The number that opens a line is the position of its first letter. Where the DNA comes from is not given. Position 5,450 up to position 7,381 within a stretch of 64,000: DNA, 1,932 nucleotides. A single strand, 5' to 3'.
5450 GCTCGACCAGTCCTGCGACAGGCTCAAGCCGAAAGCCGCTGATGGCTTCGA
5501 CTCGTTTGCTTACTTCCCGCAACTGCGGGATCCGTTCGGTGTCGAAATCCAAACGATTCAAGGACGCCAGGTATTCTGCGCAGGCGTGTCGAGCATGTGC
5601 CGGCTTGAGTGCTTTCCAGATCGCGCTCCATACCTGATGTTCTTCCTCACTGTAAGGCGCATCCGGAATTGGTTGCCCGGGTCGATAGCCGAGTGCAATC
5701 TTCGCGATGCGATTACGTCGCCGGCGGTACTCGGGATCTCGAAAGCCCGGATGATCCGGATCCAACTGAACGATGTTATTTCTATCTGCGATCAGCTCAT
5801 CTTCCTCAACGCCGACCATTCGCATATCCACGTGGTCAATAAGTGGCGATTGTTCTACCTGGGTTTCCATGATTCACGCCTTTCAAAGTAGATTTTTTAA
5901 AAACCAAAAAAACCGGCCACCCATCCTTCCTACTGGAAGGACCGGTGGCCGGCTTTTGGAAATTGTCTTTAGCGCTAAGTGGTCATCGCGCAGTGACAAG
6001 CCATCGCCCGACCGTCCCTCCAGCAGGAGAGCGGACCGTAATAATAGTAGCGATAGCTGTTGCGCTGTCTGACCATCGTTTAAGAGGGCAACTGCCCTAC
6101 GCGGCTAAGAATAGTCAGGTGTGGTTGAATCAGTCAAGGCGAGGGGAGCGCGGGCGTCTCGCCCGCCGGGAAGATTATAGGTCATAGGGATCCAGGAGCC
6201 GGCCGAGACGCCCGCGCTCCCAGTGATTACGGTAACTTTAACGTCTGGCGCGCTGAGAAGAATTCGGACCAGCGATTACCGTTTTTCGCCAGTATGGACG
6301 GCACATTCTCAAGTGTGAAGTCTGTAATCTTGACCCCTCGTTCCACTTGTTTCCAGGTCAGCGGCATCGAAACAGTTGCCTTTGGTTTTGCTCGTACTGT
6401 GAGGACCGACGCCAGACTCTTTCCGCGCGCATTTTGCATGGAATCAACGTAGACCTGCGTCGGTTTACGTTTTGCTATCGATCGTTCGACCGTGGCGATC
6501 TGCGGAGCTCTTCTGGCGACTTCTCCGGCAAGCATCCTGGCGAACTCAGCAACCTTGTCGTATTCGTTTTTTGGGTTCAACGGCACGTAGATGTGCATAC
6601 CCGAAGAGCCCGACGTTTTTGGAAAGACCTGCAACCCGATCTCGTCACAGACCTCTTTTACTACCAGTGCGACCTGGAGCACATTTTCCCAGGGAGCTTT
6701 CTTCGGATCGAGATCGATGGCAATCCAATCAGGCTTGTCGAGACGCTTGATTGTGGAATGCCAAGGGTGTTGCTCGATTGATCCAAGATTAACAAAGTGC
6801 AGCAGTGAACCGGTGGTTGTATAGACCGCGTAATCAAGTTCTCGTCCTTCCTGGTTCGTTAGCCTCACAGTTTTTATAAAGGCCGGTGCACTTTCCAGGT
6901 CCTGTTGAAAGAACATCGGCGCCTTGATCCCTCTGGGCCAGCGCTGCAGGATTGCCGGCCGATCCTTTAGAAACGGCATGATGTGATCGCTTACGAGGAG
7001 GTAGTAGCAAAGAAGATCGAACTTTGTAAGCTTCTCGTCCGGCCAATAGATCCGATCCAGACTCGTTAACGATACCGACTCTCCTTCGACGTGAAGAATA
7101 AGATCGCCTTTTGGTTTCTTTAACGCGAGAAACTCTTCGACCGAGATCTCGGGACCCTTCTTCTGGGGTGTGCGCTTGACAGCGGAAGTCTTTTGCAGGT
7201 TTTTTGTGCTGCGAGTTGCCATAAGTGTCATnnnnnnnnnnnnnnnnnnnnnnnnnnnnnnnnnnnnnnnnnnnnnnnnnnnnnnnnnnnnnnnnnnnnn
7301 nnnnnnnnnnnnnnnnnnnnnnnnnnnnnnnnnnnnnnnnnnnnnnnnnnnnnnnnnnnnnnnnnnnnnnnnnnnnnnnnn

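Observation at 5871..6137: Tyr-codon leader peptide with terminator/antiterminator switch upstream of phenylalanine 4-hydroxylase: candidate tyrosine-sensing attenuator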

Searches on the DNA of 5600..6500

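Call 3: search_rna_families(source=window, start=5600, end=6500, threshold=evalue, max_evalue=10, show_alignments=2)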
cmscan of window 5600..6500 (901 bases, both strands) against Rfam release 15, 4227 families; matches with E-value up to 10: 6.
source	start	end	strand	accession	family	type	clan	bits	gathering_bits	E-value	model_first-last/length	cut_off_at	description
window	5908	5957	-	RF02058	STnc400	Gene;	-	28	80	0.0048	14-63/125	no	Gammaproteobacterial sRNA STnc400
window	6143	6222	+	RF03231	mir-4523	Gene; miRNA;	-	20.9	96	2.2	1-69/69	no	mir-4523 microRNA precursor family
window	5892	6037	-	RF01581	RUF6-5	Gene; sRNA;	-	18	70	1.2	1-156/156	no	Plasmodium RNA of unknown function RUF6-5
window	5816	5928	-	RF01964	RMST_3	Gene; lncRNA;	-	14.8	55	6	1-109/109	no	Rhabdomyosarcoma 2 associated transcript conserved region 3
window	5680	5813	-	RF00321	snoZ247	Gene; snRNA; snoRNA; CD-box;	-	14.6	38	7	1-139/139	no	Small nucleolar RNA Z247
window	6410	6488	-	RF00292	snoTBR5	Gene; snRNA; snoRNA; CD-box;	-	13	44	6.2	1-94/94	no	Small nucleolar RNA TBR5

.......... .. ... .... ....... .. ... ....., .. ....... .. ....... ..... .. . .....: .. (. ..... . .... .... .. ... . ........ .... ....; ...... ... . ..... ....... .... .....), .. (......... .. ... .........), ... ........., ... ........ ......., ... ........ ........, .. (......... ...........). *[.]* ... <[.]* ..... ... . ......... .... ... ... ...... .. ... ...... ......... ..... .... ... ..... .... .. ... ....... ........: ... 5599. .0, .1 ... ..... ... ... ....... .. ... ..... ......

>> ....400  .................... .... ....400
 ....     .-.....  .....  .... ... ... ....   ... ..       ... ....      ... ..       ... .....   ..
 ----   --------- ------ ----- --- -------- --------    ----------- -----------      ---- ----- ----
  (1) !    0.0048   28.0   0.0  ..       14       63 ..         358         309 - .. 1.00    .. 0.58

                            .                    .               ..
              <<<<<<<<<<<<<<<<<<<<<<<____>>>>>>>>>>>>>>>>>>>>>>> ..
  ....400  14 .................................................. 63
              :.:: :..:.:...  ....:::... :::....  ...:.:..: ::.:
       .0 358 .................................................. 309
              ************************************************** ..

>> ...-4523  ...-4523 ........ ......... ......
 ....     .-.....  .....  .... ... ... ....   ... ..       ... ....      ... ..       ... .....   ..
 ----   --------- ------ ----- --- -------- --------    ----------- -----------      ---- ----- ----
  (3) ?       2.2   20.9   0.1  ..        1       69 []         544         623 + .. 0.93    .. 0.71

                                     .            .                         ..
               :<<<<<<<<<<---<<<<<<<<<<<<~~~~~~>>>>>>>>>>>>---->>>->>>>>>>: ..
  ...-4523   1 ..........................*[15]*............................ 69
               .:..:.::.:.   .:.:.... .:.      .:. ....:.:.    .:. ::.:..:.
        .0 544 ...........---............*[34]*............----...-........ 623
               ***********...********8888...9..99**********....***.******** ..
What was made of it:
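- On Rfam leader families (Trp_leader, Phe_leader, His_leader, Leu_leader, Thr_leader and others): The best was a generic hairpin match to STnc400 at 28 bits, against a gathering score of 80 (call 3).
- On T-box riboswitch: No T-box hit at E-values up to 10 (call 3).
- Closest known: Classical leader-peptide attenuators of enterobacterial amino-acid operons. Different: There is no sequence or structure match to any Rfam leader family (call 3).
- Closest known: Tyr-specific T-box leaders of Firmicutes. Different: Rfam gave no T-box match (call 3), and the element here has a conserved translated ORF.
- Rfam gave no T-box or other riboswitch match, even at E-values up to 10 (call 3).
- Tried and rejected: Rfam search of the region at a permissive threshold found no known leader, T-box or riboswitch (call 3).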

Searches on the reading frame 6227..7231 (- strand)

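Call 6: search_protein_families(library=pfam, proteins=[window:6227-7231:-])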
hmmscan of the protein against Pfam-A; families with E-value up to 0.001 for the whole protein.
window:6227-7231:- (334 aa): 2 families
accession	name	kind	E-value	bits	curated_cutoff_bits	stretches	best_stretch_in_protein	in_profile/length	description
PF21686.3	LigD_Prim-Pol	-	9.4e-79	265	27.4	1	69-321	1-254/254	LigD, primase-polymerase domain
PF01896.25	DNA_primase_S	-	0.00011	23.1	26.8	1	173-293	2-163/163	DNA primase small subunit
